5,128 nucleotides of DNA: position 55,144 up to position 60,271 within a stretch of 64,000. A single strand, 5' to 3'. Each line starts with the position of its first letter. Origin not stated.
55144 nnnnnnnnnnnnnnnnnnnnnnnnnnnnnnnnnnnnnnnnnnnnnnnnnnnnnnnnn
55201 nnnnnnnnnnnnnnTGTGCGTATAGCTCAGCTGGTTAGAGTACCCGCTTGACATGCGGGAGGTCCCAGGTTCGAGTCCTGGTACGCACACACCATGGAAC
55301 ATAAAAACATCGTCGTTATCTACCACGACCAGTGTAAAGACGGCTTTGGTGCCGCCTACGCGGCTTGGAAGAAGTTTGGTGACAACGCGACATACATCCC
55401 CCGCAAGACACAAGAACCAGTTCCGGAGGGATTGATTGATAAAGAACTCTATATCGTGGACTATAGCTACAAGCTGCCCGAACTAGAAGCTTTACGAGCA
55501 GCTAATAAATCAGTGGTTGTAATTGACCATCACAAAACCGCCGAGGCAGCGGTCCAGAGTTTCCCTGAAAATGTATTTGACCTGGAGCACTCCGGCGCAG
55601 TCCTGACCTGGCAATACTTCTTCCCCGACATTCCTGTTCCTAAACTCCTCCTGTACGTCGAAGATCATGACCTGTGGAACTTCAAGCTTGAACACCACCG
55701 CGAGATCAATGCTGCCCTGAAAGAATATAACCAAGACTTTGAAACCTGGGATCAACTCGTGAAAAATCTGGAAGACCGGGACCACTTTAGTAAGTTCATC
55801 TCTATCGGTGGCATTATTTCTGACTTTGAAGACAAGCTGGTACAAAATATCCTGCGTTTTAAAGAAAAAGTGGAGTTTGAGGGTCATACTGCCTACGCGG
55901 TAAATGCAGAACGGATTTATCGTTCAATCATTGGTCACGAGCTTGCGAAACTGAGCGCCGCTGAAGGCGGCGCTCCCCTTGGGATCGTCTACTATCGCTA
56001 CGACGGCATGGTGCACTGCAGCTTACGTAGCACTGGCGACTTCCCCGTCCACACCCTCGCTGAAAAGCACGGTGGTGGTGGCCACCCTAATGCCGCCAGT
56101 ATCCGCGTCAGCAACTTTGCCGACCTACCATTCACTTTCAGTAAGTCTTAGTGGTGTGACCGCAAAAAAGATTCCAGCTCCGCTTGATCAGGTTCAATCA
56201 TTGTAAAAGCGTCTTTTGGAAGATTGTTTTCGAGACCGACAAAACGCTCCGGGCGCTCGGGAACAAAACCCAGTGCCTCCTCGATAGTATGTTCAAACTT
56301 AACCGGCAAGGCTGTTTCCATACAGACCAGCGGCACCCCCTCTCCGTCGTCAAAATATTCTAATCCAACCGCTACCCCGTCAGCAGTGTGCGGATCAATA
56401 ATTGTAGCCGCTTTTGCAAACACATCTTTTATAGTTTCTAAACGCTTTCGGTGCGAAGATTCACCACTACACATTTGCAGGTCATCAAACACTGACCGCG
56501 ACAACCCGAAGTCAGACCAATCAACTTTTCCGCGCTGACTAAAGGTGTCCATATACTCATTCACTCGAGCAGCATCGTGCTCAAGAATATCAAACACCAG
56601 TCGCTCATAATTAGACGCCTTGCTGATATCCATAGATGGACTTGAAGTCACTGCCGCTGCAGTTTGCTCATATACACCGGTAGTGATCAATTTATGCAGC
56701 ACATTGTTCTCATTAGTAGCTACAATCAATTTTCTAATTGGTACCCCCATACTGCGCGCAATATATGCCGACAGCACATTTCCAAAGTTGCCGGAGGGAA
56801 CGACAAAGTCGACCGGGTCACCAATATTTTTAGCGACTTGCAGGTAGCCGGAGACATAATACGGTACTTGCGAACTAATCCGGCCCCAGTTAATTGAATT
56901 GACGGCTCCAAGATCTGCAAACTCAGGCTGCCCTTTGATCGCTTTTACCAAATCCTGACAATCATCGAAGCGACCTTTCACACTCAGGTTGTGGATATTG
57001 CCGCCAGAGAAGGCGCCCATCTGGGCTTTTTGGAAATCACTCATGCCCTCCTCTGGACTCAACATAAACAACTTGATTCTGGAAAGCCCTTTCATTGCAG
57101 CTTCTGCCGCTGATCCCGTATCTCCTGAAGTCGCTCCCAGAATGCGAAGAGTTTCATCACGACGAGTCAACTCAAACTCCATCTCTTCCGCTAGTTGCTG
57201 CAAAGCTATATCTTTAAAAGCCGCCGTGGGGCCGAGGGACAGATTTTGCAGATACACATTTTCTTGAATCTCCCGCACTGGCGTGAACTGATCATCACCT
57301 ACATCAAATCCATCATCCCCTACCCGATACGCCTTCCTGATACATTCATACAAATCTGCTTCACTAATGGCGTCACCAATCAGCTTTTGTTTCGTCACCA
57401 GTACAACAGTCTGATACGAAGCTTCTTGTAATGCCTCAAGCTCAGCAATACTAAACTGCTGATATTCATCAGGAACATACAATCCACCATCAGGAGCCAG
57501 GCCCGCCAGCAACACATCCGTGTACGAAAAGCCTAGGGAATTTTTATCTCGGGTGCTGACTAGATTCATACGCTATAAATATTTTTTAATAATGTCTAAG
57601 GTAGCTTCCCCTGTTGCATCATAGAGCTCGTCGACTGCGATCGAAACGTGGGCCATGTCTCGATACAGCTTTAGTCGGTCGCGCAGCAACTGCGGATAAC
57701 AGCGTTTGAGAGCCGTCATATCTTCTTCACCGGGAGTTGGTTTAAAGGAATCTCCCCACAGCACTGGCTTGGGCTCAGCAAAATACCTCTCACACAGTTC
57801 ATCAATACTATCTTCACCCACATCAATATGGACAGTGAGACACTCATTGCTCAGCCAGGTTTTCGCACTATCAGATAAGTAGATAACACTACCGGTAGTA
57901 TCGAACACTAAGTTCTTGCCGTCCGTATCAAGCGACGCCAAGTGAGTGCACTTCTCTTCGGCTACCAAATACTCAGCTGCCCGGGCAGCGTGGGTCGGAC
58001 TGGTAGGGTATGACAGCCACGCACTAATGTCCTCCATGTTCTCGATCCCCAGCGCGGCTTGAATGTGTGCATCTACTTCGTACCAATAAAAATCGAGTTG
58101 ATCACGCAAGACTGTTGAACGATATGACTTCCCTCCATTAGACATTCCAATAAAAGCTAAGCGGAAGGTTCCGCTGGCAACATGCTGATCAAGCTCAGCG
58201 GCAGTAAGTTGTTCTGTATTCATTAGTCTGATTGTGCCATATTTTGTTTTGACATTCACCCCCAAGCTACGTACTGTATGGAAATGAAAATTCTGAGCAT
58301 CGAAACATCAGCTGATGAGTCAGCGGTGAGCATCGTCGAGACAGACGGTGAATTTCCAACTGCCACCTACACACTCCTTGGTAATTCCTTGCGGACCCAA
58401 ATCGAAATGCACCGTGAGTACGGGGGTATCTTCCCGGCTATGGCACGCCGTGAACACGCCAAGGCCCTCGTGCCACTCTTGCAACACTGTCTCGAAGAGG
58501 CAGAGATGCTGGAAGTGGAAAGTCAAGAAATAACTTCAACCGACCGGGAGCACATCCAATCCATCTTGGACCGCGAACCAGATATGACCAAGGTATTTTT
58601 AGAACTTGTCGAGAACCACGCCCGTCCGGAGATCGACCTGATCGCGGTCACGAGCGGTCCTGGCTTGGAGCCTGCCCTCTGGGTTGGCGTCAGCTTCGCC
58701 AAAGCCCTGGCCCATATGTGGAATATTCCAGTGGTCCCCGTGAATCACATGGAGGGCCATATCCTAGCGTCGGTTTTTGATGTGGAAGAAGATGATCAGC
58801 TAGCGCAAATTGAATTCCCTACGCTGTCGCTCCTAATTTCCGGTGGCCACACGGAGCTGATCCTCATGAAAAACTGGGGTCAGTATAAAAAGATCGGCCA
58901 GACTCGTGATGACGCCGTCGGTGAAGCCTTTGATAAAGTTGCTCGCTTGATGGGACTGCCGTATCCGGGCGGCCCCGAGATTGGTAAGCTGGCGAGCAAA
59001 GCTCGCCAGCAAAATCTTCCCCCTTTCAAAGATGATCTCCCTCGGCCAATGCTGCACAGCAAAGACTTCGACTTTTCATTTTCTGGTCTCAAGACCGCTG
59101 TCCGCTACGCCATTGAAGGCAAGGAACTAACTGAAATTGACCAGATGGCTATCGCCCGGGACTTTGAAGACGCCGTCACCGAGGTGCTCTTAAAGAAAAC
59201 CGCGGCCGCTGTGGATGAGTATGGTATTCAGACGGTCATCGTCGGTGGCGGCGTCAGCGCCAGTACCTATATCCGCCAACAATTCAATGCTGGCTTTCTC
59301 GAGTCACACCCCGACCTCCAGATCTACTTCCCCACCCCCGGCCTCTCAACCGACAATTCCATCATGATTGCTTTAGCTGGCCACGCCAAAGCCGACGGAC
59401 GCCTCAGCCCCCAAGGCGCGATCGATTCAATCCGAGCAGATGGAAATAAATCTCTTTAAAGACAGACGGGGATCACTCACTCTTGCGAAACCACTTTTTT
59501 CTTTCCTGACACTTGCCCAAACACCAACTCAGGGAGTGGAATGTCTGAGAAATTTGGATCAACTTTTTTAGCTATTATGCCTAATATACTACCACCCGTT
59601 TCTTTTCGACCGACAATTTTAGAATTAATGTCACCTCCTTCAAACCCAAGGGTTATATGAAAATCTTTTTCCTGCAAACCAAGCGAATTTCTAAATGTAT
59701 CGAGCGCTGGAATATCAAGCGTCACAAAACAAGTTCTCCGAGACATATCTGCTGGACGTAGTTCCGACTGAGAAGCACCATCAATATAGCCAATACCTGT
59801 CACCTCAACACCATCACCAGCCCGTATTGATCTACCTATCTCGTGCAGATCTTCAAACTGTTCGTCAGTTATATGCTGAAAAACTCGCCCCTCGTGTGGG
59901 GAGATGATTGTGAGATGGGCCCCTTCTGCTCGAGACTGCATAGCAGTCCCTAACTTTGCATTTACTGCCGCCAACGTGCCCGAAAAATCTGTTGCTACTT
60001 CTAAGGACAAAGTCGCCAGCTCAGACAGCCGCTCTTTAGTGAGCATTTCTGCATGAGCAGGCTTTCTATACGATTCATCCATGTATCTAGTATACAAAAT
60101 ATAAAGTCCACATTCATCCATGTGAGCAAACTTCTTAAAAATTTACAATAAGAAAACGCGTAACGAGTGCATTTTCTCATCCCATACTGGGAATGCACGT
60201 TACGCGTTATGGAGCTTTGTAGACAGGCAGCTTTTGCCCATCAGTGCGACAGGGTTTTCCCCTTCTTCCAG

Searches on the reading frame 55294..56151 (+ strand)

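Call 46: search_protein_families(library=pfam, proteins=[window:55294-56151:+], max_evalue=0.001)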
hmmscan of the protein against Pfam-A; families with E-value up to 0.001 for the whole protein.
window:55294-56151:+ (285 aa): 2 families
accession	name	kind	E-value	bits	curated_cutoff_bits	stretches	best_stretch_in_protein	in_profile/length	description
PF02272.25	DHHA1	-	7.4e-06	26.8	25.9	1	229-274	33-85/102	DHHA1 domain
PF01368.27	DHH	-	3.4e-05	24.5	28.1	1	7-84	2-76/125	DHH family, N-terminal domain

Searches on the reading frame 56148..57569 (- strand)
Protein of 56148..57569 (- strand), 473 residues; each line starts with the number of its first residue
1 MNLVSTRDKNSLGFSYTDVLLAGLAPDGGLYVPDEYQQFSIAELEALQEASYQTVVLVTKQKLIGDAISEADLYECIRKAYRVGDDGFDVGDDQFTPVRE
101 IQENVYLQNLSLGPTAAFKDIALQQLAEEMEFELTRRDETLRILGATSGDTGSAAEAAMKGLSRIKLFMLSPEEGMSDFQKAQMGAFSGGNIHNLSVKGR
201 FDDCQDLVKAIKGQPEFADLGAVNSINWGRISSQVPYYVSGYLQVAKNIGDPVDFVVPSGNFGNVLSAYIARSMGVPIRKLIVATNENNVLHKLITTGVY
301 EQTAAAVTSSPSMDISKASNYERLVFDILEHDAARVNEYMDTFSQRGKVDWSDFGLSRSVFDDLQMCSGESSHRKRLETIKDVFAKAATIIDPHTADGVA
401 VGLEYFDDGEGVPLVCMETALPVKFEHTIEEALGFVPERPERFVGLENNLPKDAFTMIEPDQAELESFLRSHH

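Call 7: search_protein_families(library=pfam, proteins=[window:56148-57569:-], max_evalue=0.001)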
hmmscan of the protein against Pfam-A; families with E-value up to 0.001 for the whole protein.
window:56148-57569:- (473 aa): 3 families
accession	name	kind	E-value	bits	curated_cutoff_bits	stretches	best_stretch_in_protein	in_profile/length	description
PF14821.11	Thr_synth_N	-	1.2e-18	67.4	25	1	4-81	3-79/79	Threonine synthase N terminus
PF00291.31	PALP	-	2.8e-15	56.9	35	1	99-333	18-238/295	Pyridoxal-phosphate dependent enzyme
PF24857.1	THR4_C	-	0.00053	20.5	27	0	395-448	1-63/85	Threonine synthase, C-terminal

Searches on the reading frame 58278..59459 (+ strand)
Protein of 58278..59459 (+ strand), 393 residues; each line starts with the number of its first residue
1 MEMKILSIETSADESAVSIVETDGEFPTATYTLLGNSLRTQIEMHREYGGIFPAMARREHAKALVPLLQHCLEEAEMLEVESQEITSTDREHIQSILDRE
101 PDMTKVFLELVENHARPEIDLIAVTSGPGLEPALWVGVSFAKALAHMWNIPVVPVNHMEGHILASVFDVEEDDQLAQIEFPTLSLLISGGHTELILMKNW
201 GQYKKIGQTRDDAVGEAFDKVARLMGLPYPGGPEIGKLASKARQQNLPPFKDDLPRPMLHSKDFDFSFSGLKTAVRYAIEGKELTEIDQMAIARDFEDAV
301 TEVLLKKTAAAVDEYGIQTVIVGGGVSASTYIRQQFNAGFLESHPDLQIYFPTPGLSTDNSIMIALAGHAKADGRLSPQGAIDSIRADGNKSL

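Call 46: search_protein_families(library=pfam, proteins=[window:58278-59459:+], max_evalue=0.001)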
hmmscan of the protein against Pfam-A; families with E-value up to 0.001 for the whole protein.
window:58278-59459:+ (393 aa): 1 family
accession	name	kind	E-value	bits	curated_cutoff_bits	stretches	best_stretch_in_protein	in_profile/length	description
PF00814.31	TsaD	-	7.2e-77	259.1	24.8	2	116-365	48-263/264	tRNA N6-adenosine threonylcarbamoyltransferase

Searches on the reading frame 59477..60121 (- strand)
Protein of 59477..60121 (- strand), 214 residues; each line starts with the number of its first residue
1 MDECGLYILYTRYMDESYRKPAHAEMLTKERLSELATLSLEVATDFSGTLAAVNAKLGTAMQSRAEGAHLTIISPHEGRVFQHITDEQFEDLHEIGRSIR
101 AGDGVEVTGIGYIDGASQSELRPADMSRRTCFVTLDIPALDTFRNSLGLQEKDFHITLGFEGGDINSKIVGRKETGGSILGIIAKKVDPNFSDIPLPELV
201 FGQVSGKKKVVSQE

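Call 46: search_protein_families(library=pfam, proteins=[window:59477-60121:-], max_evalue=0.001)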
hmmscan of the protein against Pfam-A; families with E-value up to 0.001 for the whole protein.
window:59477-60121:- (214 aa): 1 family
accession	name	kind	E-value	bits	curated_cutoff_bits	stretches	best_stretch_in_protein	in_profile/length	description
PF22547.2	2H-SAK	-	8.2e-14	52.4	27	1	46-164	12-122/124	Swiss Army Knife, 2H phosphoesterase domain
